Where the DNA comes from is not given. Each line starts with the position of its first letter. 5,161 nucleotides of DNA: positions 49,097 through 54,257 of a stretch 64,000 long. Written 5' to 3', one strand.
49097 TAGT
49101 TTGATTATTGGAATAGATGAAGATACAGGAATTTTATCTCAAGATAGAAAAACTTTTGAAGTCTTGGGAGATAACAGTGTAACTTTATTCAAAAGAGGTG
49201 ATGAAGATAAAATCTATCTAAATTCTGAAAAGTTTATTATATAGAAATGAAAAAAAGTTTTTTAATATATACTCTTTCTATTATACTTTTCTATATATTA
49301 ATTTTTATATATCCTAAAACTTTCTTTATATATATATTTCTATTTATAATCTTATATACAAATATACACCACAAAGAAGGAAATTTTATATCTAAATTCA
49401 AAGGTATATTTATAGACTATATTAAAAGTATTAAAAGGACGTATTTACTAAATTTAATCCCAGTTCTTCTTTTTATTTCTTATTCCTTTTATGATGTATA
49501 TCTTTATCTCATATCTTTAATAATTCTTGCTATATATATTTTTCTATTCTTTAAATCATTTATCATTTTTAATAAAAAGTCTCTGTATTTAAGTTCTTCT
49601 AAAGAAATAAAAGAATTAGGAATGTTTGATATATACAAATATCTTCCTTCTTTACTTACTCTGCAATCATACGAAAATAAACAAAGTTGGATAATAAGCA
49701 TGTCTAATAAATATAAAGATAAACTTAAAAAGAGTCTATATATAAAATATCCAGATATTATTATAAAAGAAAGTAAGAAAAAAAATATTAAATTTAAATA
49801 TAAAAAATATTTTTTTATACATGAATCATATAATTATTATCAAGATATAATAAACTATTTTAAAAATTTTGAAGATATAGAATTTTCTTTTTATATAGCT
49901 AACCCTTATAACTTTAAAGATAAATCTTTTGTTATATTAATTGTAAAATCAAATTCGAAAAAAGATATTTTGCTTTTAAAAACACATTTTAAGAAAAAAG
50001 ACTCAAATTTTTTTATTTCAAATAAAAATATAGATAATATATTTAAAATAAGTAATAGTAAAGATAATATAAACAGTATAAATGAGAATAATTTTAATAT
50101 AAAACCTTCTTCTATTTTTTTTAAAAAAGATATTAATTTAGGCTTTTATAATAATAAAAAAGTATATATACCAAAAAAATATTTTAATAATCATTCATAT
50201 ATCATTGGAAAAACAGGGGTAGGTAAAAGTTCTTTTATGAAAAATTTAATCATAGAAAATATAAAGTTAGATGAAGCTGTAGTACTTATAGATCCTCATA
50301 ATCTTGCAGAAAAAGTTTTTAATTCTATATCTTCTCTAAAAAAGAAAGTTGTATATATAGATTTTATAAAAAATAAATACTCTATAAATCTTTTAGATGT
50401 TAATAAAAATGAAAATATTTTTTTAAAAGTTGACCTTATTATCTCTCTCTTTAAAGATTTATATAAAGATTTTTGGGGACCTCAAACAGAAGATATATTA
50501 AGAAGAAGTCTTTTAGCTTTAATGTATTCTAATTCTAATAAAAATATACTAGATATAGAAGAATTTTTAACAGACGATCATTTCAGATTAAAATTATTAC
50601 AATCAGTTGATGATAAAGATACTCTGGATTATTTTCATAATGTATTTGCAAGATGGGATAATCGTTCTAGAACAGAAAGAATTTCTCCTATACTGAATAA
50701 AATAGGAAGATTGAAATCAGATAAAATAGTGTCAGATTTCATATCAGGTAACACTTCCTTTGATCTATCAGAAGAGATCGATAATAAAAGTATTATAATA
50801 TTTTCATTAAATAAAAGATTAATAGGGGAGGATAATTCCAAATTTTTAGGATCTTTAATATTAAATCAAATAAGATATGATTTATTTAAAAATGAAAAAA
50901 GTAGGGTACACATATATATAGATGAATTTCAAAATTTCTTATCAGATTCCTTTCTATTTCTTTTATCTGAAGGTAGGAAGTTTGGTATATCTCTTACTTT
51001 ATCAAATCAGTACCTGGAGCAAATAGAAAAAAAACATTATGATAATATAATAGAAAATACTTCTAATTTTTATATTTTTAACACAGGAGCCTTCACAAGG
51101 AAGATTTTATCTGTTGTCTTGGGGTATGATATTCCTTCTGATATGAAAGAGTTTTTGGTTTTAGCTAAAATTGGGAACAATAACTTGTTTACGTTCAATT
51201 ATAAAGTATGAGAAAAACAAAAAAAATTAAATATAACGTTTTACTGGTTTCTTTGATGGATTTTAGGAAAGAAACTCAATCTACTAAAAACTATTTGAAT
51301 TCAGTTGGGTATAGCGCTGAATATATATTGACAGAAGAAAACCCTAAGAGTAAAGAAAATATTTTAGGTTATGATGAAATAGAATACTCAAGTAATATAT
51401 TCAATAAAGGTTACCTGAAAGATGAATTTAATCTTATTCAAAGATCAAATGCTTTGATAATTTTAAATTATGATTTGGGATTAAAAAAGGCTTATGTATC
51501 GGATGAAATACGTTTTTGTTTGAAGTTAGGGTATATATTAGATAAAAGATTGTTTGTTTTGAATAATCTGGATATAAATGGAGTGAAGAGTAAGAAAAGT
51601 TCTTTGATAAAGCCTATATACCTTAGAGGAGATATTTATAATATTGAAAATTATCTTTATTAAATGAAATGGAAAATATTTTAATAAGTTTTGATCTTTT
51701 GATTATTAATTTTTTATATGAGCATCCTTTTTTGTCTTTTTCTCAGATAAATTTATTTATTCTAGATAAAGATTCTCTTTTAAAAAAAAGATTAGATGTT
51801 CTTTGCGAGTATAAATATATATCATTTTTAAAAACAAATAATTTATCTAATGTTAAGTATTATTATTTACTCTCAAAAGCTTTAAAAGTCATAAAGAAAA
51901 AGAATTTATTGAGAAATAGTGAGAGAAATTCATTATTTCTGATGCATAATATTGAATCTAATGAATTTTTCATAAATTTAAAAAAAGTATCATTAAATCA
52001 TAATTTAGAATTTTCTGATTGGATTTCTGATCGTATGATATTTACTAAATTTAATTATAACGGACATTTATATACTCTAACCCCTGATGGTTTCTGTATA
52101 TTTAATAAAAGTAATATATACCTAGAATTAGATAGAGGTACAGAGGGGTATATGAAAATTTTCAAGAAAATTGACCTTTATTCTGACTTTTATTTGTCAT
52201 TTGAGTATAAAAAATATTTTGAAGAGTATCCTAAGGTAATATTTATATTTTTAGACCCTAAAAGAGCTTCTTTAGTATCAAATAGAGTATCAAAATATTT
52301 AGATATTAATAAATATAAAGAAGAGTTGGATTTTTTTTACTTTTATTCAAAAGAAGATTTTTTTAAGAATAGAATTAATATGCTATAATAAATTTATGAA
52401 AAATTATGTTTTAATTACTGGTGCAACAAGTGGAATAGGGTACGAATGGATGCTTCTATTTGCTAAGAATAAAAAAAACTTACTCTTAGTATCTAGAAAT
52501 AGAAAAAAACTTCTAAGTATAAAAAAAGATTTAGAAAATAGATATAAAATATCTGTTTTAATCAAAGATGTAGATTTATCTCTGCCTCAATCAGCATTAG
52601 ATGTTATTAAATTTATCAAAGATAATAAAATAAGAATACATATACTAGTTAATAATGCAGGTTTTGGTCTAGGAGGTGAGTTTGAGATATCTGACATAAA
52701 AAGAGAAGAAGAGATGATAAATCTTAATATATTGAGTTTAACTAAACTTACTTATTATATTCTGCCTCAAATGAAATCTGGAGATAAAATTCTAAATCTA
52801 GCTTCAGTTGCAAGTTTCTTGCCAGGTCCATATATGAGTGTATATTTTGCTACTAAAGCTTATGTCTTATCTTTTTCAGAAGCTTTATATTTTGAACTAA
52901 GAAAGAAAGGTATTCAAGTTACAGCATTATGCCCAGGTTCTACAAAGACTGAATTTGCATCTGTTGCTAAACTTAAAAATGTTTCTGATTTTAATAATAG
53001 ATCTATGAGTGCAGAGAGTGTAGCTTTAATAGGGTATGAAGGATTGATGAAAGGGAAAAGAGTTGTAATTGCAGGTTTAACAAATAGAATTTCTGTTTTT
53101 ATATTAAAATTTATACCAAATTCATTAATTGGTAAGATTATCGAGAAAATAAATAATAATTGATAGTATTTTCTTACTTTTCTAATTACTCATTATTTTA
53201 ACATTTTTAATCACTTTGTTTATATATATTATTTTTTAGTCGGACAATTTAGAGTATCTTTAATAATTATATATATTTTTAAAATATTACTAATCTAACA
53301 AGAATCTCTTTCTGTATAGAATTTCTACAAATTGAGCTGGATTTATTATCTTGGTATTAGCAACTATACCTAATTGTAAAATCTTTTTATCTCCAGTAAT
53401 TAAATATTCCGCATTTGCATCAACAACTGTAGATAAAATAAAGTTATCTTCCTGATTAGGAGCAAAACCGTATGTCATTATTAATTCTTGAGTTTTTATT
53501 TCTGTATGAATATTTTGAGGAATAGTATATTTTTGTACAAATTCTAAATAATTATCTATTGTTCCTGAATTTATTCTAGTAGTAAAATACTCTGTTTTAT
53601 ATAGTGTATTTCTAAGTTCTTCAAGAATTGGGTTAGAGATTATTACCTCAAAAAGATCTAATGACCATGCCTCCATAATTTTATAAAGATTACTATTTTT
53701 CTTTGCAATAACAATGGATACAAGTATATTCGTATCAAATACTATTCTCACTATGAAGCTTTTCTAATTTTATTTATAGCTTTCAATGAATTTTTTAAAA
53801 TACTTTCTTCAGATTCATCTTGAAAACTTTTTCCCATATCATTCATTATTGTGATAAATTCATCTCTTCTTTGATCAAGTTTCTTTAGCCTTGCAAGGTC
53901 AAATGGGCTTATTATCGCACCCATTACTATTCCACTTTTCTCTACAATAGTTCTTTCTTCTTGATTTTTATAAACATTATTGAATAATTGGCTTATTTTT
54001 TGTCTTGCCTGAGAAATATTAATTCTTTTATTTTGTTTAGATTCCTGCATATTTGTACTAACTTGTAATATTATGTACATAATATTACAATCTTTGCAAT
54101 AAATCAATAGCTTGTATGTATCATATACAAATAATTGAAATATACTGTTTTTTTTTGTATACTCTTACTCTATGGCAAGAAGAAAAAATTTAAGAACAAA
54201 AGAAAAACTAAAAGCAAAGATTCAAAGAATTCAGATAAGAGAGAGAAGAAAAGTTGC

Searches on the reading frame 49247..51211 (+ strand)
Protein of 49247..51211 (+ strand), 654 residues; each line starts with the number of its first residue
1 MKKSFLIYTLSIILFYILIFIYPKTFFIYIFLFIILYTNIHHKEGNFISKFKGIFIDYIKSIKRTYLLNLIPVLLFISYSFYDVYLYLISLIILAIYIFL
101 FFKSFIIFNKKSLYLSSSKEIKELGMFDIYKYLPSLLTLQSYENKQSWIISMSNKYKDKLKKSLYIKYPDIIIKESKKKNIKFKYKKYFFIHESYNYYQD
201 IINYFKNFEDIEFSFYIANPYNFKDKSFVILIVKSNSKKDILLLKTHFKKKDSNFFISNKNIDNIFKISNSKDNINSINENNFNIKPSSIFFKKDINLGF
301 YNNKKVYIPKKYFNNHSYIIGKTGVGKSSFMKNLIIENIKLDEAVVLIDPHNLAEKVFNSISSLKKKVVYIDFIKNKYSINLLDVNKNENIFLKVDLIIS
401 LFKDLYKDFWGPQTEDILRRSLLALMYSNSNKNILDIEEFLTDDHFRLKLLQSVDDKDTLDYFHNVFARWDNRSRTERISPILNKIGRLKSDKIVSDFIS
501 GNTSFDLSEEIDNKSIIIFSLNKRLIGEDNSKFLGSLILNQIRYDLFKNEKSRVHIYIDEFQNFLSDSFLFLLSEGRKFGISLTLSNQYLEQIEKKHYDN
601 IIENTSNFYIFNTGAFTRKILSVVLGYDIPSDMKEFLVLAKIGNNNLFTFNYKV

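Call 10: search_protein_families(library=pfam, proteins=[window:49247-51211:+], max_evalue=0.01)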
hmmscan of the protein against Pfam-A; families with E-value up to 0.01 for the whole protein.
window:49247-51211:+ (654 aa): 7 families
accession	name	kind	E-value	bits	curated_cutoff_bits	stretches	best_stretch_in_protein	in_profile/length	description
PF01935.23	DUF87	-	4.2e-08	34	23.2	1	305-542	13-220/220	Helicase HerA, central domain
PF12846.13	AAA_10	-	2.9e-06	27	27.5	1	310-384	17-91/362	AAA-like domain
PF12696.13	TraG-D_C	-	1.1e-05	25.8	22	1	553-626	1-80/126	TraM recognition site of TraD and TraG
PF20720.3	nSTAND3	-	3.5e-05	24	27.2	1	315-398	18-98/155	Novel STAND NTPase 3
PF10412.15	TrwB_AAD_bind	-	4.9e-05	22.8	20.5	0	305-350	6-51/387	Type IV secretion-system coupling protein DNA-binding domain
PF13401.12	AAA_22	-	0.0013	19.5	27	0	316-350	7-41/130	AAA domain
PF00005.33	ABC_tran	-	0.0087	17.1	25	0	318-372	15-65/137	ABC transporter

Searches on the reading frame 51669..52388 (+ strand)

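Call 10: search_protein_families(library=pfam, proteins=[window:51669-52388:+], max_evalue=0.01)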
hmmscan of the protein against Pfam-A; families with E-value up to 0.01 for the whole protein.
window:51669-52388:+ (239 aa): 1 family
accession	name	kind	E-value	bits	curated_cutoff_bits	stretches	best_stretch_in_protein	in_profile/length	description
PF13814.12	Replic_Relax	-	7.5e-15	55.9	25.3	1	15-182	3-183/191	Replication-relaxation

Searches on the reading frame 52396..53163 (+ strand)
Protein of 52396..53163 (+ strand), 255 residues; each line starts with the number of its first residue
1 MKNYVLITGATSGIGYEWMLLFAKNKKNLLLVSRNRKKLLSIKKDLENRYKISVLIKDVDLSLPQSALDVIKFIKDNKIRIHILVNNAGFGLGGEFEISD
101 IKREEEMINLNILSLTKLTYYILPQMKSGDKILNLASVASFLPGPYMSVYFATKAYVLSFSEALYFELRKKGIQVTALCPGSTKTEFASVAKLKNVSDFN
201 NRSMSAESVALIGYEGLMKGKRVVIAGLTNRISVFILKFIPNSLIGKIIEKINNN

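Call 10: search_protein_families(library=pfam, proteins=[window:52396-53163:+], max_evalue=0.01)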
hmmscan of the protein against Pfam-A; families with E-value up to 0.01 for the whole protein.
window:52396-53163:+ (255 aa): 3 families
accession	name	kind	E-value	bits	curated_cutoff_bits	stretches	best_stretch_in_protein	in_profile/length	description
PF00106.31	adh_short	-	6.4e-38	130.6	26.6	1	4-189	2-188/195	short chain dehydrogenase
PF13561.12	adh_short_C2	-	1.1e-23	84.4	27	1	9-194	1-188/236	Enoyl-(Acyl carrier protein) reductase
PF08659.16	KR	-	9.2e-07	29.4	22.6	1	5-178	3-173/180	KR domain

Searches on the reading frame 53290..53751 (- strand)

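Call 47: search_protein_families(library=pfam, proteins=[window:53290-53751:-], max_evalue=0.01)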
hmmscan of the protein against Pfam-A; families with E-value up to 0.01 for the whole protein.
window:53290-53751:- (153 aa): 3 families
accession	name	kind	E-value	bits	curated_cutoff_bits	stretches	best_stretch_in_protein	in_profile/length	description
PF13470.12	PIN_3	-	2.2e-15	57.9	27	1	2-123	1-115/115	PIN domain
PF01850.27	PIN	-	0.00022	22.2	23.6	1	3-126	1-116/120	PIN domain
PF13638.12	PIN_4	-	0.001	19.8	21.9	1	3-122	1-115/132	PIN domain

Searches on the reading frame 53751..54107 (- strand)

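Call 47: search_protein_families(library=pfam, proteins=[window:53751-54107:-], max_evalue=0.01)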
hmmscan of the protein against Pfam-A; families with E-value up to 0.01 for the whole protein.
window:53751-54107:- (118 aa): 2 families
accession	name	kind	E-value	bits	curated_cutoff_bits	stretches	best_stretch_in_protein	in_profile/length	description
PF07529.18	HSA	-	0.0009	19.9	23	0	12-53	18-59/71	HSA domain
PF02604.26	PhdYeFM_antitox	-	0.0011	19.1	29.8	1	28-78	3-51/74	Antitoxin Phd_YefM, type II toxin-antitoxin system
